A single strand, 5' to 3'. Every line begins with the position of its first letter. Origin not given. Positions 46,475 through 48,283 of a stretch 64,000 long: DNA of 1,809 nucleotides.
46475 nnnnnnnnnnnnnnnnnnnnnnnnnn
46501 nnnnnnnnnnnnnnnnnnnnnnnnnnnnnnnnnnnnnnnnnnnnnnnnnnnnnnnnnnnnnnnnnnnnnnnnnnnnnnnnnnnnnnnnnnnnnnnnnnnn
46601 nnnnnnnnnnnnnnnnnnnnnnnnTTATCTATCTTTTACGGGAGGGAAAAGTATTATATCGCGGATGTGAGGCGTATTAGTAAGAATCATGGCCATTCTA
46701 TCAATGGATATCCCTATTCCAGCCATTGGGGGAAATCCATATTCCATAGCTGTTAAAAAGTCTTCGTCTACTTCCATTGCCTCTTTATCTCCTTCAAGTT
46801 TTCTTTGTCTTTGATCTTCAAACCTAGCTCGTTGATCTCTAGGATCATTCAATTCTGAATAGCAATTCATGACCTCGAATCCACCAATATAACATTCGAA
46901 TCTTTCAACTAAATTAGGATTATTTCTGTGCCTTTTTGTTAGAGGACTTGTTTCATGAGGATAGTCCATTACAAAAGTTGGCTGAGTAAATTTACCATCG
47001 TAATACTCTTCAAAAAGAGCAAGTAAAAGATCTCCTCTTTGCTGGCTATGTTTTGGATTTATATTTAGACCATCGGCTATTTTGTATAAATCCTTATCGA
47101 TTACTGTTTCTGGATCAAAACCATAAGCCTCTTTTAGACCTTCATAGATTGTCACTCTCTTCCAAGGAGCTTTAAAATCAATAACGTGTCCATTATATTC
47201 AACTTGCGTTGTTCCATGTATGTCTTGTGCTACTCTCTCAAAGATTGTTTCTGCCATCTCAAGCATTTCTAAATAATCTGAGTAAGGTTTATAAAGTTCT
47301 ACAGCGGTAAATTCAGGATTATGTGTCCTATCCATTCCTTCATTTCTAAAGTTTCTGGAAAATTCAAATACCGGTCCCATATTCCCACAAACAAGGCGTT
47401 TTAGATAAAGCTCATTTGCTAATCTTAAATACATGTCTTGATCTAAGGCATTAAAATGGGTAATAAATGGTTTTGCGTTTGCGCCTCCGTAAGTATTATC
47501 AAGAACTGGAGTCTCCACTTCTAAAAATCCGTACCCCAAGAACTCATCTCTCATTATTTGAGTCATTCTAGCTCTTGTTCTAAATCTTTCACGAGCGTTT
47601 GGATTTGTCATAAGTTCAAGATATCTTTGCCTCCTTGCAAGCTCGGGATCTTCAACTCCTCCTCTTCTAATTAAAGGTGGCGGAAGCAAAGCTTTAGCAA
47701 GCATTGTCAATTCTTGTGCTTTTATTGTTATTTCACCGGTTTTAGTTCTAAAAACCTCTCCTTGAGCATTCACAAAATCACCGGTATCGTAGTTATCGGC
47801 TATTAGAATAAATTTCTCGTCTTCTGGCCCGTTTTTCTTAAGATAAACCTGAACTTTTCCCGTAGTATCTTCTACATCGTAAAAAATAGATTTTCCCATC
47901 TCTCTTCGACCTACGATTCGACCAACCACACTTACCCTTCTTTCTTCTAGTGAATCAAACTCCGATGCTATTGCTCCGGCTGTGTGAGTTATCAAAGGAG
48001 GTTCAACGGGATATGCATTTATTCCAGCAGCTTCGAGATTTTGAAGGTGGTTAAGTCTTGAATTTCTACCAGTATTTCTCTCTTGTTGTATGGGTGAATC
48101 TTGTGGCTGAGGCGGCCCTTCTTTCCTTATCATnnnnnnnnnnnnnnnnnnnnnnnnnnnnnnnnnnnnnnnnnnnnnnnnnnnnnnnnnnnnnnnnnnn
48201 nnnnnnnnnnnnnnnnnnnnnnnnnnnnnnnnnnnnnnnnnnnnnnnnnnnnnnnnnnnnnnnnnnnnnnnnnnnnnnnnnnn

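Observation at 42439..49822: Class I and class II lysyl-tRNA synthetases sit 2.7 kb apart, with the class II copy inside a compositionally foreign island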

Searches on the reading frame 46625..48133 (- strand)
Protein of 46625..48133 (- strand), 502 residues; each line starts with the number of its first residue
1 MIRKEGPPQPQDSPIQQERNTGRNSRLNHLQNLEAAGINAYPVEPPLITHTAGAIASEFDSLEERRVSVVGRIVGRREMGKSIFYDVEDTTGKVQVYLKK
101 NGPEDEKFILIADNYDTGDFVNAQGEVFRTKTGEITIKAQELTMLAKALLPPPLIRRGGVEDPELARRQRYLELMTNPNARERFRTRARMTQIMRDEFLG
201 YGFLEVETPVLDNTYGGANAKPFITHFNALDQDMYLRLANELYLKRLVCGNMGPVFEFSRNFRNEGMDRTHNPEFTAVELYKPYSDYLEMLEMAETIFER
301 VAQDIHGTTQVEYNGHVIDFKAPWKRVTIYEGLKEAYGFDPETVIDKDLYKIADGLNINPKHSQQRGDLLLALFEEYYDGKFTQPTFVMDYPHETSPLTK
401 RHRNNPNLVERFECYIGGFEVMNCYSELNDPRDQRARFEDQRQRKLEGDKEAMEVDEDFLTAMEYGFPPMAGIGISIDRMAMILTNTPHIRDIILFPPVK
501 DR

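Call 3: search_protein_families(library=pfam, proteins=[window:46625-48133:-], max_evalue=0.01)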
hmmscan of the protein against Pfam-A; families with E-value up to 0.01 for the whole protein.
window:46625-48133:- (502 aa): 3 families
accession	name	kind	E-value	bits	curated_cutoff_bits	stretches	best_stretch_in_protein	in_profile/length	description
PF00152.25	tRNA-synt_2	-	1.5e-81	274.2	25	1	163-498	2-306/308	tRNA synthetases class II (D, K and N)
PF01336.31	tRNA_anti-codon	-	2.2e-15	56.8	27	1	67-145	1-75/75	OB-fold nucleic acid binding domain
PF01409.25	tRNA-synt_2d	-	1.6e-06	28.2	19.8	0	255-330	105-179/246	tRNA synthetases class II core domain (F)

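Call 4: search_protein_families(library=ncbifam, proteins=[window:46625-48133:-], max_evalue=0.01)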
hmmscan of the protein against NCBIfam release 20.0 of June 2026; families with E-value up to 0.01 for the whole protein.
window:46625-48133:- (502 aa): 18 families
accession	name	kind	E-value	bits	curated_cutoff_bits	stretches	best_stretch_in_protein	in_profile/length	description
NF001756.1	PRK00484.1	subfamily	6.8e-177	589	468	1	24-501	5-487/488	lysine--tRNA ligase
TIGR00499.1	lysS_bact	equivalog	1.6e-156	521.8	427.6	1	21-501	4-494/496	lysine--tRNA ligase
NF002821.0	PRK02983.1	equivalog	1.5e-151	506.6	742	1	17-501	616-1100/1102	bifunctional lysylphosphatidylglycerol synthetase/lysine--tRNA ligase LysX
NF009101.0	PRK12445.1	subfamily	1.2e-129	433.1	1026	1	58-500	60-502/505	lysine--tRNA ligase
TIGR00462.1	genX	equivalog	1.6e-63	215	286.9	1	185-496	2-304/304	EF-P lysine aminoacylase EpmA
NF006828.0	PRK09350.1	equivalog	8.4e-55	186.3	264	1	182-497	14-321/325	elongation factor P--(R)-beta-lysine ligase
TIGR00459.1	aspS_bact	equivalog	2.5e-38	131.8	373.85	2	65-357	17-302/586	aspartate--tRNA ligase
NF003483.0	PRK05159.1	equivalog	6.3e-38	130.8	353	1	61-497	14-430/438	aspartate--tRNA(Asn) ligase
NF001750.0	PRK00476.1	equivalog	3.8e-35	121.2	443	2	62-340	16-289/590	aspartate--tRNA ligase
TIGR00458.1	aspS_nondisc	equivalog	8.2e-33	114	368.4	1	63-498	11-421/428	aspartate--tRNA(Asn) ligase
NF003037.0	PRK03932.1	equivalog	1.9e-21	76.5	414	1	63-499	15-445/451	asparagine--tRNA ligase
NF009460.0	PRK12820.1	equivalog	3.6e-18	65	1379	2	65-301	36-290/723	bifunctional aspartyl-tRNA synthetase/aspartyl/glutamyl-tRNA amidotransferase subunit C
TIGR00457.1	asnS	equivalog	1.6e-17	63.5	342.6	1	62-500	14-450/455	asparagine--tRNA ligase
NF005052.0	PRK06462.1-1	equivalog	9.9e-12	44.6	368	1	174-498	39-345/353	asparagine synthetase A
NF005054.0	PRK06462.1-4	equivalog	5.9e-09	35.4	309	1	176-348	17-200/318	asparagine synthetase A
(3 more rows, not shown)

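Call 24: find_homologous_proteins(query=window:46625-48133:-, max_evalue=1e-50)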
Query window:46625-48133:- (502 aa): 8000 proteins with E <= 1e-50 among 8000 candidates; the best 120 are listed.
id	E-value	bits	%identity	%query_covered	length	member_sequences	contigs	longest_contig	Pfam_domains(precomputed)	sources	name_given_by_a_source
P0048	0.0e+0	1157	100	100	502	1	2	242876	PF01409.26,PF01336.32,PF00152.26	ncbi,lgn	-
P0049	1.0e-232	792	71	95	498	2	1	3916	PF01409.26,PF01336.32,PF00152.26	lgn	-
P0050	3.0e-218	744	68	95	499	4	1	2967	PF01409.26,PF01336.32,PF00152.26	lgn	-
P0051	8.0e-217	739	65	99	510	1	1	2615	PF01409.26,PF01336.32,PF00152.26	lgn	-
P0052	3.1e-215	734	66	96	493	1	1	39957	PF01409.26,PF01336.32,PF00152.26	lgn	-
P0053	9.9e-214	729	67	96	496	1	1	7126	PF01409.26,PF01336.32,PF00152.26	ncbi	-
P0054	2.0e-213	728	66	98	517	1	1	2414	PF01409.26,PF01336.32,PF00152.26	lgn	-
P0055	9.4e-213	726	66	97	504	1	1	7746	PF01336.32,PF00152.26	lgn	-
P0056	9.4e-207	706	64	96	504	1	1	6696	PF01336.32,PF00152.26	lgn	-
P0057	4.8e-201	687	63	96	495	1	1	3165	PF01336.32,PF00152.26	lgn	-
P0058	6.3e-195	667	62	95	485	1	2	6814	PF01409.26,PF01336.32,PF00152.26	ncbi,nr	ncbi:MAG TPA: lysine--tRNA ligase [Patescibacteria group bacterium]|nr:lysine--tRNA ligase [Patescib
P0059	2.4e-191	655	60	97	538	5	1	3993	PF01409.26,PF01336.32,PF00152.26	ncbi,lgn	-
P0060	5.2e-188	644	58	95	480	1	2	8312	PF01409.26,PF01336.32,PF00152.26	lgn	-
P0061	6.1e-188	644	61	95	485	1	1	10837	PF01409.26,PF01336.32,PF00152.26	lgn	-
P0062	3.1e-187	642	60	97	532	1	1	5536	PF01336.32,PF00152.26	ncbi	-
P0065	4.8e-183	628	57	96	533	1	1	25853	PF01336.32,PF00152.26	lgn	-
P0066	1.4e-178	613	56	98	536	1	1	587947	PF01409.26,PF01336.32,PF00152.26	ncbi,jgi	-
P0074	3.2e-159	549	53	95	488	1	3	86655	PF01336.32,PF00152.26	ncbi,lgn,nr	ncbi:lysine--tRNA ligase [Candidatus Daviesbacteria bacterium]|nr:lysine--tRNA ligase [Candidatus Da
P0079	1.2e-156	541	53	95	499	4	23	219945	PF01409.26,PF01336.32,PF00152.26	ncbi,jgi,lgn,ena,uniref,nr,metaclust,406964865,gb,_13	ncbi:MAG: hypothetical protein ACD_30C00112G0013 [uncultured bacterium]|uniref:Lysine--tRNA ligase n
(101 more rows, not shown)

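Call 26: find_encoding_contigs(protein=P0052, flank=10000, max_places=1)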
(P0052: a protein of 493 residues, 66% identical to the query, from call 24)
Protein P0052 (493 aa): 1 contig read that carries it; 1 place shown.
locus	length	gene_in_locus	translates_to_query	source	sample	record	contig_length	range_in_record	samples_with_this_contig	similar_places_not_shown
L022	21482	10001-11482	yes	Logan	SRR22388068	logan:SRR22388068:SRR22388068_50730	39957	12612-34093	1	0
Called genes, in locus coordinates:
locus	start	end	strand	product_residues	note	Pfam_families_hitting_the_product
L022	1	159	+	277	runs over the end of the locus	PF01522:Polysacc_deac_1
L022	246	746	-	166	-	-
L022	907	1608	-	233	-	-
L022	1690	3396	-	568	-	PF25819:Nal1_C (weak)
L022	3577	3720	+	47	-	-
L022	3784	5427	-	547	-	PF07691:PA14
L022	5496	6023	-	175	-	-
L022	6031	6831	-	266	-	-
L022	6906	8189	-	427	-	PF03447:NAD_binding_3, PF00742:Homoserine_dh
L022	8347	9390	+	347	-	PF00696:AA_kinase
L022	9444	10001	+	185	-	-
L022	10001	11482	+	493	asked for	PF01336:tRNA_anti-codon, PF00152:tRNA-synt_2, PF01409:tRNA-synt_2d (faint)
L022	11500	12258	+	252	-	-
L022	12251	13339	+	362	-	PF01546:Peptidase_M20, PF07687:M20_dimer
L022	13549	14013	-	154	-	-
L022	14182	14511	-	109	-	-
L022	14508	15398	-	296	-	-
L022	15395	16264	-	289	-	PF18911:PKD_4, PF00801:PKD (weak), PF18911:PKD_4 (weak)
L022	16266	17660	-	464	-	-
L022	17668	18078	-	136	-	-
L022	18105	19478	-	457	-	PF00496:SBP_bac_5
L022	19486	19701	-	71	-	PF03840:SecG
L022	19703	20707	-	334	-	PF01933:CofD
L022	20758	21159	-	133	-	PF04020:Phage_holin_4_2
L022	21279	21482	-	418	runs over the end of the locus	PF01541:GIY-YIG, PF27096:UvrC_M, PF08459:UvrC_RNaseH_dom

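Call 27: find_encoding_contigs(protein=P0066, flank=10000, max_places=1)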
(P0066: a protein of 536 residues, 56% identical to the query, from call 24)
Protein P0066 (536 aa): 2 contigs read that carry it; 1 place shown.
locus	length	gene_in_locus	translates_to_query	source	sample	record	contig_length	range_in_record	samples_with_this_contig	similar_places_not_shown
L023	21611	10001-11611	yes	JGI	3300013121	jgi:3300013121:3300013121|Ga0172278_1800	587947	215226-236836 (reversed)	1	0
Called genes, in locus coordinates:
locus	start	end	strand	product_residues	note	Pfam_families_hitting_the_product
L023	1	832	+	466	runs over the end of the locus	PF01547:SBP_bac_1, PF13416:SBP_bac_8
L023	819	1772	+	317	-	-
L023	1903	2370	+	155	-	PF03449:GreA_GreB_N, PF01272:GreA_GreB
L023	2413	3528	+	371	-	PF04389:Peptidase_M28 (weak), PF01546:Peptidase_M20, PF07687:M20_dimer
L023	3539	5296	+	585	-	PF00501:AMP-binding, PF13193:AMP-binding_C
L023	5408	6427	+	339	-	-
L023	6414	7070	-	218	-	-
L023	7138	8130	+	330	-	PF01467:CTP_transf_like, PF04019:DUF359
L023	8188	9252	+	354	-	PF00696:AA_kinase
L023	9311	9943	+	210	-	-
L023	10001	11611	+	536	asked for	PF01336:tRNA_anti-codon, PF00152:tRNA-synt_2, PF01409:tRNA-synt_2d (faint)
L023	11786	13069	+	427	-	PF02655:ATP-grasp_3 (weak)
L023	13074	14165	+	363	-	PF04389:Peptidase_M28 (weak), PF05343:Peptidase_M42 (faint), PF01546:Peptidase_M20, PF07687:M20_dimer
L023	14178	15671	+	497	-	PF01336:tRNA_anti-codon, PF00152:tRNA-synt_2, PF01409:tRNA-synt_2d (faint)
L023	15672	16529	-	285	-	PF10672:Methyltrans_SAM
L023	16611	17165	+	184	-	PF01725:Ham1p_like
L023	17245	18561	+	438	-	PF02403:Seryl_tRNA_N, PF00587:tRNA-synt_2b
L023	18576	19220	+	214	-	PF00657:Lipase_GDSL, PF13472:Lipase_GDSL_2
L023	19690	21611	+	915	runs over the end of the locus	PF07517:SecA_DEAD, PF01043:SecA_PP_bind, PF21090:P-loop_SecA, PF07516:SecA_SW, PF02810:SEC-C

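Call 28: find_encoding_contigs(protein=P0065, flank=10000, max_places=1)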
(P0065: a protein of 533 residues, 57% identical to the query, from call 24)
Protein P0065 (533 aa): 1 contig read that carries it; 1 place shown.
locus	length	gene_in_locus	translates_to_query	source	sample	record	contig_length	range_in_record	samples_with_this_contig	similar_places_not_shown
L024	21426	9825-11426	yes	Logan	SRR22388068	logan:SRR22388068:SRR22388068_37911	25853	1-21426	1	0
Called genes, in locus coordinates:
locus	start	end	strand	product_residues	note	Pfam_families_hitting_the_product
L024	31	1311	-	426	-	PF12229:PG_binding_4, PF04294:VanW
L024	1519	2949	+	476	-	PF01547:SBP_bac_1, PF13416:SBP_bac_8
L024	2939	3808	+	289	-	-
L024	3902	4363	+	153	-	PF03449:GreA_GreB_N, PF01272:GreA_GreB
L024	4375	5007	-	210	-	PF13840:ACT_7 (faint)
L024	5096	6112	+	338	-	PF08240:ADH_N, PF16912:Glu_dehyd_C, PF00107:ADH_zinc_N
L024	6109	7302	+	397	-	PF00155:Aminotran_1_2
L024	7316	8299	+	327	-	PF01467:CTP_transf_like, PF04019:DUF359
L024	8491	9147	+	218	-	-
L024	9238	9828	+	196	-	-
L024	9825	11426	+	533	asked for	PF01336:tRNA_anti-codon (weak), PF00152:tRNA-synt_2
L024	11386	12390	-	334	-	PF00696:AA_kinase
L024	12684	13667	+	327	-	PF00551:Formyl_trans_N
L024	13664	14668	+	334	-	PF00850:Hist_deacetyl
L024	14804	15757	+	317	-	-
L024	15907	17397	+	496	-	PF01921:tRNA-synt_1f, PF09334:tRNA-synt_1g (faint), PF19269:Anticodon_2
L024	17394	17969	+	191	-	PF01725:Ham1p_like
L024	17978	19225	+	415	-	PF02403:Seryl_tRNA_N, PF00587:tRNA-synt_2b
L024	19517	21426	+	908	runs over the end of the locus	PF07517:SecA_DEAD, PF01043:SecA_PP_bind, PF21090:P-loop_SecA, PF07516:SecA_SW, PF02810:SEC-C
